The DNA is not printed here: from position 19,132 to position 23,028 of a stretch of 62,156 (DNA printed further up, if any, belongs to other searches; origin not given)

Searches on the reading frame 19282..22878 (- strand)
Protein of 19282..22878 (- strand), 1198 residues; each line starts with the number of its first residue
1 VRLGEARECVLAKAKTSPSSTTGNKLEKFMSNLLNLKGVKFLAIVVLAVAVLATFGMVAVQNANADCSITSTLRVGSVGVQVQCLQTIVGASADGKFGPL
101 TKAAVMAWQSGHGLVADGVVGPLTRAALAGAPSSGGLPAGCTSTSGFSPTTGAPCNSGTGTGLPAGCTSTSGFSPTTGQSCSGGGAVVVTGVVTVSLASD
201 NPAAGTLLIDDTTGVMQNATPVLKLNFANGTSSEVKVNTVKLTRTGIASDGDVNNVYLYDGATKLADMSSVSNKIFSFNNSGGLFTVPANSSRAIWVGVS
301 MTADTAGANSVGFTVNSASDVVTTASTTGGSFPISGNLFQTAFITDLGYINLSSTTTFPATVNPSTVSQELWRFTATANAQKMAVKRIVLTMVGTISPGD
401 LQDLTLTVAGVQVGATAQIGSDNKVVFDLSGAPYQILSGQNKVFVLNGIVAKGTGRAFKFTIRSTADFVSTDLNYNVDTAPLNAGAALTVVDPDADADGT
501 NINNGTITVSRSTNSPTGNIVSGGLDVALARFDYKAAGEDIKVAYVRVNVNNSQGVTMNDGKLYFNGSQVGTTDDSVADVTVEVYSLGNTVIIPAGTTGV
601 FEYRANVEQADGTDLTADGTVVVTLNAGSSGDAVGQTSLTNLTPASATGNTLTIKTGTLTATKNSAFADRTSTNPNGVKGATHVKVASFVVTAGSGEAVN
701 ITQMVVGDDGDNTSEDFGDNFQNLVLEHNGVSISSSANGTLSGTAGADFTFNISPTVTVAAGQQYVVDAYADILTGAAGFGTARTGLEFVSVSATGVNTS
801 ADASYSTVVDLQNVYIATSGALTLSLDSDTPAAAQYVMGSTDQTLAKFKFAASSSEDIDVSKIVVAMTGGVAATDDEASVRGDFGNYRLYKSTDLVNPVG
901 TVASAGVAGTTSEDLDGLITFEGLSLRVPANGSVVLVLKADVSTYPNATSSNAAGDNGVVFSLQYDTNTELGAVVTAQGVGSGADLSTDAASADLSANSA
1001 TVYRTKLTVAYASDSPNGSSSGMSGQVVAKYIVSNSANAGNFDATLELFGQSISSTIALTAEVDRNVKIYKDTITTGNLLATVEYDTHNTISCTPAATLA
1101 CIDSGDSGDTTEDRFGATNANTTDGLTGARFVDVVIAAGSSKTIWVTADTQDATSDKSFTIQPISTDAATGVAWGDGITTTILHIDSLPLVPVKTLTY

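Call 68: search_protein_families(library=pfam, proteins=[window:19282-22878:-], max_evalue=0.00001)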
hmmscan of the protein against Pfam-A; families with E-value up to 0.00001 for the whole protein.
window:19282-22878:- (1198 aa): 1 family
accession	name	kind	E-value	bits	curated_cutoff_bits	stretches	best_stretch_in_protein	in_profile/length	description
PF01471.23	PG_binding_1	-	2e-10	41.1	23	1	92-128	21-57/57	Putative peptidoglycan binding domain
